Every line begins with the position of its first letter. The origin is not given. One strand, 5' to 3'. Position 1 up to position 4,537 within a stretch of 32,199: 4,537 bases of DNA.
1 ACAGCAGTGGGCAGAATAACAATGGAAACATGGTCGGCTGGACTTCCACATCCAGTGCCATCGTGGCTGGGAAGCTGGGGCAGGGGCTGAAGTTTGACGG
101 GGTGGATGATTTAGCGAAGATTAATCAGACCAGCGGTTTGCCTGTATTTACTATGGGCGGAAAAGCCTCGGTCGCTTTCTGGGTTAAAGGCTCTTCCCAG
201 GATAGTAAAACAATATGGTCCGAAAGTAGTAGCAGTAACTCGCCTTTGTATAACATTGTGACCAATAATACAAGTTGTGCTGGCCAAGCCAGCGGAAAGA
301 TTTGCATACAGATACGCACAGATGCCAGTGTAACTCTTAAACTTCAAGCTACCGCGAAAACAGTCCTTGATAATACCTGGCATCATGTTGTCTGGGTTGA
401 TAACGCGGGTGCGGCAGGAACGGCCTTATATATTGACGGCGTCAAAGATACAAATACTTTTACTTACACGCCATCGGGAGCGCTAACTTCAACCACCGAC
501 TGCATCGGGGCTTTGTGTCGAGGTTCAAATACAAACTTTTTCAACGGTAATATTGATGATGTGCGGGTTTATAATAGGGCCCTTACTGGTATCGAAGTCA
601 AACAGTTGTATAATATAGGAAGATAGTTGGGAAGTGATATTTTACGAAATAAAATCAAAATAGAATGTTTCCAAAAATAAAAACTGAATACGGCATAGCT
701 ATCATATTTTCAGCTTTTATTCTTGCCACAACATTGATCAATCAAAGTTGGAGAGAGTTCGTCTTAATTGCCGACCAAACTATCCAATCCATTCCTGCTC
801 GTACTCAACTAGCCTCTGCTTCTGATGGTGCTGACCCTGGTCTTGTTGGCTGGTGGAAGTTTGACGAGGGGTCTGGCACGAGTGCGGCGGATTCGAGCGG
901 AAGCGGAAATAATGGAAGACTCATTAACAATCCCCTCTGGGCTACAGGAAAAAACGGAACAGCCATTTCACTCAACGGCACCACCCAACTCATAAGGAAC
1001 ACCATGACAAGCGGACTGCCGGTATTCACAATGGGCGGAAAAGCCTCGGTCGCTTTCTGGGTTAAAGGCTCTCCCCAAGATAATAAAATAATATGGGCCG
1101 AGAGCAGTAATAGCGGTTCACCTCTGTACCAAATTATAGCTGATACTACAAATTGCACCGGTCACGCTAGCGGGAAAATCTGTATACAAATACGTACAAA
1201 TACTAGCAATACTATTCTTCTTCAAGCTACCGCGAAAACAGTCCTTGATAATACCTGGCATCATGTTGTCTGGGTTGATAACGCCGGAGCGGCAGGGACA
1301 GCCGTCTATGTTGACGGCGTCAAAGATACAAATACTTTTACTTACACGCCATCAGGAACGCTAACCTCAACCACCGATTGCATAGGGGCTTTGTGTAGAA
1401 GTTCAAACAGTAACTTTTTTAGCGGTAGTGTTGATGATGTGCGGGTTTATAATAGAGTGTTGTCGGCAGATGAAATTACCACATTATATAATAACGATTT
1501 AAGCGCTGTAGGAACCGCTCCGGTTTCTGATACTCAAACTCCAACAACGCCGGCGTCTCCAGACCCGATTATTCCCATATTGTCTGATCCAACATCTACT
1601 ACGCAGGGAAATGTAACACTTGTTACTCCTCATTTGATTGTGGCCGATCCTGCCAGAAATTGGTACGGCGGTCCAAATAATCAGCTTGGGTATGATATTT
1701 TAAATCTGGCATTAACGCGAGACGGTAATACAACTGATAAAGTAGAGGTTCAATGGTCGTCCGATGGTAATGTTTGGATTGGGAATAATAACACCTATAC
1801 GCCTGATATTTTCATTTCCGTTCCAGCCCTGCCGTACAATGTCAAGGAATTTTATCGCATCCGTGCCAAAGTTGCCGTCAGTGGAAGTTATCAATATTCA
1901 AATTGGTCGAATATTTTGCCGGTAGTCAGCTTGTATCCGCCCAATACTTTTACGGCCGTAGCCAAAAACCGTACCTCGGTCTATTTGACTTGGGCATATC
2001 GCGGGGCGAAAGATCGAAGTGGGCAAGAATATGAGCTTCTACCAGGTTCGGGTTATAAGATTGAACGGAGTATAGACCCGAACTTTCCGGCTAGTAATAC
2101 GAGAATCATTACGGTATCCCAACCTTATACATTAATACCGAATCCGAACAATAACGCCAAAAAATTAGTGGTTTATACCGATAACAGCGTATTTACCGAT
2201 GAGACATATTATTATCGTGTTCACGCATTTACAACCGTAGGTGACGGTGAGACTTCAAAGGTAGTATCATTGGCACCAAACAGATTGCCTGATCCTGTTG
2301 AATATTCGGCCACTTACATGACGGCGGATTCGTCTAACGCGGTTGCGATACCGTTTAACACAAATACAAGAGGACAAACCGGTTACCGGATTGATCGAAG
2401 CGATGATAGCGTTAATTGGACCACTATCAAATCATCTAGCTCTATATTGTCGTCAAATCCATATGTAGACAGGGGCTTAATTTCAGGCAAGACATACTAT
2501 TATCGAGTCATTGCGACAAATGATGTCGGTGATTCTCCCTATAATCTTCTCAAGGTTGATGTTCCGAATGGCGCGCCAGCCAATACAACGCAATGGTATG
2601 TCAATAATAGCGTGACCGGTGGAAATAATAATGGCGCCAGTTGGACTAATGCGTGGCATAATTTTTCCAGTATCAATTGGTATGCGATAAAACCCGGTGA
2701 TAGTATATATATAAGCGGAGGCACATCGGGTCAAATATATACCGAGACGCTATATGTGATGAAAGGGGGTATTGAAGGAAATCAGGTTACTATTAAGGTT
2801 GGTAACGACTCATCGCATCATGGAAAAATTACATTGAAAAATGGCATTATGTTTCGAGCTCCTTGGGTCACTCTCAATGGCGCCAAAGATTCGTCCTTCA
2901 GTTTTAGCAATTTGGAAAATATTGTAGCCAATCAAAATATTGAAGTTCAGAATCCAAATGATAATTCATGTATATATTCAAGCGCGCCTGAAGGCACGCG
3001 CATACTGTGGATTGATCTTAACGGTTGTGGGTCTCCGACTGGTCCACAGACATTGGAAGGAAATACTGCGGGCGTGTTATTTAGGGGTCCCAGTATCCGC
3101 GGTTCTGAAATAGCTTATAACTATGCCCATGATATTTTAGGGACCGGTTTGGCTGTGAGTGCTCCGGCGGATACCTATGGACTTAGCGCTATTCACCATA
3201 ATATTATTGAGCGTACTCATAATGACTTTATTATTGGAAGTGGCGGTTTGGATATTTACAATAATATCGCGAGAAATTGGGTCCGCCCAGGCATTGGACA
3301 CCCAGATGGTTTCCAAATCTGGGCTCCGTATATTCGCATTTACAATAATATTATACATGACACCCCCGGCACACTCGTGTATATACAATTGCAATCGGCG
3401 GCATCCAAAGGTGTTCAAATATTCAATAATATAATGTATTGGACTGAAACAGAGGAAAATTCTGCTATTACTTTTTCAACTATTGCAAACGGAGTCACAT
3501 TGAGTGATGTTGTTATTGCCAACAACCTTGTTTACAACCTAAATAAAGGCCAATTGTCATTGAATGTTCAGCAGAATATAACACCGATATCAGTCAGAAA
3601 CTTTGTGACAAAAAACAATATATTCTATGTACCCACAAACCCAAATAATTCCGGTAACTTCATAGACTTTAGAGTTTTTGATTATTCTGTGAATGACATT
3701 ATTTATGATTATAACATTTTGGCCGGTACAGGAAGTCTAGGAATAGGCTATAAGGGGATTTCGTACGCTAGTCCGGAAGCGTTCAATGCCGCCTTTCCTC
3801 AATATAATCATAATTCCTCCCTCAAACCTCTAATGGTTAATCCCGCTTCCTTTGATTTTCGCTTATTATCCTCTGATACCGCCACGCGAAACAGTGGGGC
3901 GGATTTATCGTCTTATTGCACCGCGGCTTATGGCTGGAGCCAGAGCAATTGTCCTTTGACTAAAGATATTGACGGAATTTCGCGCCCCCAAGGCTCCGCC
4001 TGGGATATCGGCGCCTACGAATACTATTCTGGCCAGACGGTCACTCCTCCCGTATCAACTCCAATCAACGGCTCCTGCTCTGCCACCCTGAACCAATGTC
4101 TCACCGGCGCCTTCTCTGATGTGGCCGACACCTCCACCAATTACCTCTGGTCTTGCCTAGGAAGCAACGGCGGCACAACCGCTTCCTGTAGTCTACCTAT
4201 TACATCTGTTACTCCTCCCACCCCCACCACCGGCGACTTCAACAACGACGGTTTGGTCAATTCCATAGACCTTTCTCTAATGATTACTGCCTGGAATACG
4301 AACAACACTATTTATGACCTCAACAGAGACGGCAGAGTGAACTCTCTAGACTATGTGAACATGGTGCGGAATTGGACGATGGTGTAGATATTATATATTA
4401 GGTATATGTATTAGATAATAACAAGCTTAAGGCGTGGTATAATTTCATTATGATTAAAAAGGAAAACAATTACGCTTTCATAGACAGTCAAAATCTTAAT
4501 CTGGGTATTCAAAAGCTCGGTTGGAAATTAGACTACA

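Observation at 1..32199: Whole-window architecture: co-oriented paralog/TA mosaic, with TA cassettes possibly stabilising a recombination-prone surface-protein locus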

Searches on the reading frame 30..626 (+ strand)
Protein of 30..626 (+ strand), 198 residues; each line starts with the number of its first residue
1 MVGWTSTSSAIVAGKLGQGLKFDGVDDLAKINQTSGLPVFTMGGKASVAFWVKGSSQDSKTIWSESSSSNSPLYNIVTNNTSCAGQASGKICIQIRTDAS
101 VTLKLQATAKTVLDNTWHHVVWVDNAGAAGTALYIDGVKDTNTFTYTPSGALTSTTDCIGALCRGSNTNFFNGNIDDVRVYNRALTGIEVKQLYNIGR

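Call 6: search_protein_families(library=pfam, proteins=[window:30-626:+], max_evalue=0.01)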
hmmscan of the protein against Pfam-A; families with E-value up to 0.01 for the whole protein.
window:30-626:+ (198 aa): 2 families
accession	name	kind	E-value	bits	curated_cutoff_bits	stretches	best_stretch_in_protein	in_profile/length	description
PF13385.13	Laminin_G_3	-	6.7e-19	69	27.6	1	38-190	12-150/151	Concanavalin A-like lectin/glucanases superfamily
PF02973.23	Sialidase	-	1.7e-05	24.9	26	1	86-191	78-182/189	Sialidase, N-terminal domain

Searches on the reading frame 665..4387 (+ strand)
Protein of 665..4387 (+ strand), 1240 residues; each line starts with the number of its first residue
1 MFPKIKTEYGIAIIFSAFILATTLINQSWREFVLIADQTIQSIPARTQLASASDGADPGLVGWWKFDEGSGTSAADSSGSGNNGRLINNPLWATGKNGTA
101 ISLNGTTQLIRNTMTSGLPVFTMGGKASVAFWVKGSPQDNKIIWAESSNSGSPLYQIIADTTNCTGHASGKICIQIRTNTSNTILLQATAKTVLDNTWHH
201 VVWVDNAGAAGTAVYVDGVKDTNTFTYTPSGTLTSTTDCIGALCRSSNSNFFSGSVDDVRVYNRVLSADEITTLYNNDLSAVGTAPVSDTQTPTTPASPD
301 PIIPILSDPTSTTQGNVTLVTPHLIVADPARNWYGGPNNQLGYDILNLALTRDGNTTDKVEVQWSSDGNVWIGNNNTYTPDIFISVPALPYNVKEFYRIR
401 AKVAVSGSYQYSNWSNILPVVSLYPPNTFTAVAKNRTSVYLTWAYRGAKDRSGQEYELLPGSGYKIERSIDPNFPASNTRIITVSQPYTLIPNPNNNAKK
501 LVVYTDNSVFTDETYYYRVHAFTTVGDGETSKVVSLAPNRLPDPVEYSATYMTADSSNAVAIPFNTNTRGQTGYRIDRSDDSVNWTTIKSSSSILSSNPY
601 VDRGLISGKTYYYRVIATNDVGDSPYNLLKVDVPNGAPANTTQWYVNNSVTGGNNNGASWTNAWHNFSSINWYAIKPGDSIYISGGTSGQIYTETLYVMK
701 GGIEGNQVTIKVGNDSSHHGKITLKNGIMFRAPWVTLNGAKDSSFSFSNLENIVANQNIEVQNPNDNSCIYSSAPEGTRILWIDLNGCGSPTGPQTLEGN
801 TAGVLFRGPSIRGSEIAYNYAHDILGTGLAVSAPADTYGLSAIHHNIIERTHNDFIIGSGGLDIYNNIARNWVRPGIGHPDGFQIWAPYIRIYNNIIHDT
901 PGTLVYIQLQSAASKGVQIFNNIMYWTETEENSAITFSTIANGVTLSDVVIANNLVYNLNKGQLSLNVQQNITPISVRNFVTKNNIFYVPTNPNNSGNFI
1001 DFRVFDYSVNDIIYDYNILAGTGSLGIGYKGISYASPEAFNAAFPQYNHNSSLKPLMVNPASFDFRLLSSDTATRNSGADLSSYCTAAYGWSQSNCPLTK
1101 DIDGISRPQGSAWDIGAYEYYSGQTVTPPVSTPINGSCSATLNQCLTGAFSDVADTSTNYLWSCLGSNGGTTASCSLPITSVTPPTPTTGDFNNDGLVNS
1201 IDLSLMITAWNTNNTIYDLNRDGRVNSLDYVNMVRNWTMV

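Call 6: search_protein_families(library=pfam, proteins=[window:665-4387:+], max_evalue=0.01)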
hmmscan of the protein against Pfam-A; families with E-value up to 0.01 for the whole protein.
window:665-4387:+ (1240 aa): 4 families
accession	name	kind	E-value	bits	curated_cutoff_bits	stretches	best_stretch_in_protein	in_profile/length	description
PF13385.13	Laminin_G_3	-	1.1e-16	61.8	27.6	1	119-271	12-150/151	Concanavalin A-like lectin/glucanases superfamily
PF00404.24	Dockerin_1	-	8.3e-10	39.2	22.9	1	1190-1233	2-52/57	Dockerin type I domain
PF25788.1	Ig_Rha78A_N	-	0.00071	20.2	27.4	0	568-623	32-89/105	Rha78A-like, N-terminal immunoglobulin domain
PF00041.27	fn3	-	0.0072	16.9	25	0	570-626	28-77/84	Fibronectin type III domain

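Call 11: find_encoding_contigs(protein=window:665-4387:+, flank=10000, max_places=6)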
Protein window:665-4387:+ (1240 aa): no gene with exactly this product is on record in the collection.
